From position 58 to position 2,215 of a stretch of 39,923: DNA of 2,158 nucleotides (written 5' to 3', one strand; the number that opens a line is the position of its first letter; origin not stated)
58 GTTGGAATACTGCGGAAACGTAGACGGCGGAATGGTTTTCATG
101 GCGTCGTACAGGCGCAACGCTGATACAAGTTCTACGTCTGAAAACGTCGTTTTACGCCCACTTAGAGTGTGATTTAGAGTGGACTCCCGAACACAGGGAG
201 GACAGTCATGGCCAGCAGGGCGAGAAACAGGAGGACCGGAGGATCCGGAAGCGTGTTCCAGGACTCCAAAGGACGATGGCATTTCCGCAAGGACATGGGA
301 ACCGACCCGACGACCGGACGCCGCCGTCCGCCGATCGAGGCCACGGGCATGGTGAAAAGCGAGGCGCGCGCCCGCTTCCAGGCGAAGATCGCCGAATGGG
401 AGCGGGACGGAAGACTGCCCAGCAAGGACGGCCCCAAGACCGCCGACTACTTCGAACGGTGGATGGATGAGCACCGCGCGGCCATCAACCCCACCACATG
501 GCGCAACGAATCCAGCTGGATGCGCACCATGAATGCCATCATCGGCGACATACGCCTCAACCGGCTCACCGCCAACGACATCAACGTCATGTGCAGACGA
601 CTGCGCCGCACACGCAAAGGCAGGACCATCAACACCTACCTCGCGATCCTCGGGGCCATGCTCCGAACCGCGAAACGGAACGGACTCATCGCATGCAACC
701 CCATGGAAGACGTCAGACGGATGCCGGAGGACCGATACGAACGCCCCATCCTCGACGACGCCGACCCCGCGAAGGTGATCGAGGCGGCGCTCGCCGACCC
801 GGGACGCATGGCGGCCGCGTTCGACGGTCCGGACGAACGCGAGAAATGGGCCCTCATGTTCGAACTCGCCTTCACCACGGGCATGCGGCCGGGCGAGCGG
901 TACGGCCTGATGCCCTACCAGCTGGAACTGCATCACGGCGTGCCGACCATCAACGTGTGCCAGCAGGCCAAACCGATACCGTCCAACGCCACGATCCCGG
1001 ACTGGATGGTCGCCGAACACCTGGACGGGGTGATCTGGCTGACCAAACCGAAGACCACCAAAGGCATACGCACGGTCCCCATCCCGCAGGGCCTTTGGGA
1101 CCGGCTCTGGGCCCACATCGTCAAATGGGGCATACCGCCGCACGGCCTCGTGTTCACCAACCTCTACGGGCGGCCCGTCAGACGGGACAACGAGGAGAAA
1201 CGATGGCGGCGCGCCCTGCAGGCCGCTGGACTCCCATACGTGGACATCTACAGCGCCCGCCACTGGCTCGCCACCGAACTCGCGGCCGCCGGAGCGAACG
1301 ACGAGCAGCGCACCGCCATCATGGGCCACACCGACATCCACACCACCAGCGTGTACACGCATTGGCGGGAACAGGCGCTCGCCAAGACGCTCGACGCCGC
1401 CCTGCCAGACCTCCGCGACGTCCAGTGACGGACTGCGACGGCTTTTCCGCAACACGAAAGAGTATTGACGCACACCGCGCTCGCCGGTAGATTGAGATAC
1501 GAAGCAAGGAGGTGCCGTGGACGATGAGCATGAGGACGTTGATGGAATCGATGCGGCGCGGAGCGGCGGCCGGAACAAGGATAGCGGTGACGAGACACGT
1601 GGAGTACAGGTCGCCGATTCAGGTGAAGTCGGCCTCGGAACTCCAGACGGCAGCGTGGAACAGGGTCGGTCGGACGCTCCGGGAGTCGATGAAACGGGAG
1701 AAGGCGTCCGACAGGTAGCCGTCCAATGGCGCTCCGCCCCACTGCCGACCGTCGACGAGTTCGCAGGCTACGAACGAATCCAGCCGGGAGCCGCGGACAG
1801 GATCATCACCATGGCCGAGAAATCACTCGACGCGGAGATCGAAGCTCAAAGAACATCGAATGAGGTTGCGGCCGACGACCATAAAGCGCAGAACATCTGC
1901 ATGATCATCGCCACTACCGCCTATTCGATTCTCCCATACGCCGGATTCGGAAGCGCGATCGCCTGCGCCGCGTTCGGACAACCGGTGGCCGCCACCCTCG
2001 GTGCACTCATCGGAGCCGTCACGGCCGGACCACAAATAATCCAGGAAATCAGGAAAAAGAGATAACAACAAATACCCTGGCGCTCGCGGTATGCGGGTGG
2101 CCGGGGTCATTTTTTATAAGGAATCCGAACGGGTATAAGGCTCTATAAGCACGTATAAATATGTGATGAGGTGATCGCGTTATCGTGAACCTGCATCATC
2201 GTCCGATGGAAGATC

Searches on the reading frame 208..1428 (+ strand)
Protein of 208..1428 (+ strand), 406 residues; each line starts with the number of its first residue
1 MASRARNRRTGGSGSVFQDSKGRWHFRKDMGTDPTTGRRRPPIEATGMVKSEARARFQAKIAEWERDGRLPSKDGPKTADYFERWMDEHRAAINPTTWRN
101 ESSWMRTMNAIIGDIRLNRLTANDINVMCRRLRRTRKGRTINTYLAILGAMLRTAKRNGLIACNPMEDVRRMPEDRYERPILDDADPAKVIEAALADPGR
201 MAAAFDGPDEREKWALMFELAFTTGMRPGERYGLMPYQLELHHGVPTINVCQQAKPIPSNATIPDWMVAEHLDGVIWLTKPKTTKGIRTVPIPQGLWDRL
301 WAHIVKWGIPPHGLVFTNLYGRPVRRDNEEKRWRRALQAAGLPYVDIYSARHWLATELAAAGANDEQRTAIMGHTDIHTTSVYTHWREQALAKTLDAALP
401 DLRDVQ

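Call 3: search_protein_families(library=pfam, proteins=[window:208-1428:+], max_evalue=0.01)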
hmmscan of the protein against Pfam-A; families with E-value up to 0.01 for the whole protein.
window:208-1428:+ (406 aa): 5 families
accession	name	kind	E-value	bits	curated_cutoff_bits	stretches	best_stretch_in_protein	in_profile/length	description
PF00589.27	Phage_integrase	-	1.8e-16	60.8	27.1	1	215-388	25-170/172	Phage integrase family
PF22022.2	Phage_int_M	-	2.1e-06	28.3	27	1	82-170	5-94/96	Phage integrase central domain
PF13102.12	Phage_int_SAM_5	-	0.00012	22.8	22.3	1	80-167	4-94/98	Phage integrase SAM-like domain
PF24624.1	Int_N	-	0.00073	20.6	27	1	80-172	7-99/100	Phage integrase, N-terminal domain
PF14659.12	Phage_int_SAM_3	-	0.00085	19.9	22.6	1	80-125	4-50/58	Phage integrase, N-terminal SAM-like domain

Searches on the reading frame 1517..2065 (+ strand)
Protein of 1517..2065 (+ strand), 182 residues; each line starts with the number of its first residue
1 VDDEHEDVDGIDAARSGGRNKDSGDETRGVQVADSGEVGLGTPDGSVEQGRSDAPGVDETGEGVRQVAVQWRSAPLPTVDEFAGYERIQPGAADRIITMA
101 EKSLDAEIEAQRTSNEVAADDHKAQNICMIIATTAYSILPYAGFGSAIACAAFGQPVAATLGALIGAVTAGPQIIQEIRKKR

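Call 3: search_protein_families(library=pfam, proteins=[window:1517-2065:+], max_evalue=0.01)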
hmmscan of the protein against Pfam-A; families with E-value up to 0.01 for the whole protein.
window:1517-2065:+ (182 aa): 1 family
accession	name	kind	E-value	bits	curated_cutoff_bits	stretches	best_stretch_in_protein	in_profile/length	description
PF10097.14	DUF2335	-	1.1e-07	32.1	25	1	80-103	4-27/50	Predicted membrane protein (DUF2335)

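Call 4: search_protein_families(library=phrogs, proteins=[window:1517-2065:+], max_evalue=0.01)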
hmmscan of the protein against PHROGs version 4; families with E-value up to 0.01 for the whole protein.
window:1517-2065:+ (182 aa): 2 families
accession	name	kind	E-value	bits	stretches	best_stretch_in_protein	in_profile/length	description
phrog_3996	-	moron, auxiliary metabolic gene and host takeover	3.6e-13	50.4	1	54-165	21-133/152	membrane protein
phrog_31635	-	unknown function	1.8e-05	25.6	1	3-109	23-126/232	-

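Call 6: search_protein_families(library=padloc, proteins=[window:1517-2065:+], max_evalue=0.01)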
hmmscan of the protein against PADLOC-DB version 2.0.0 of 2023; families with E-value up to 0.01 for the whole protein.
window:1517-2065:+ (182 aa): 0 families

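Call 7: search_protein_families(library=ncbifam, proteins=[window:1517-2065:+], max_evalue=0.01)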
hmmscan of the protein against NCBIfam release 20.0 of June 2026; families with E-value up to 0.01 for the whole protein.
window:1517-2065:+ (182 aa): 0 families
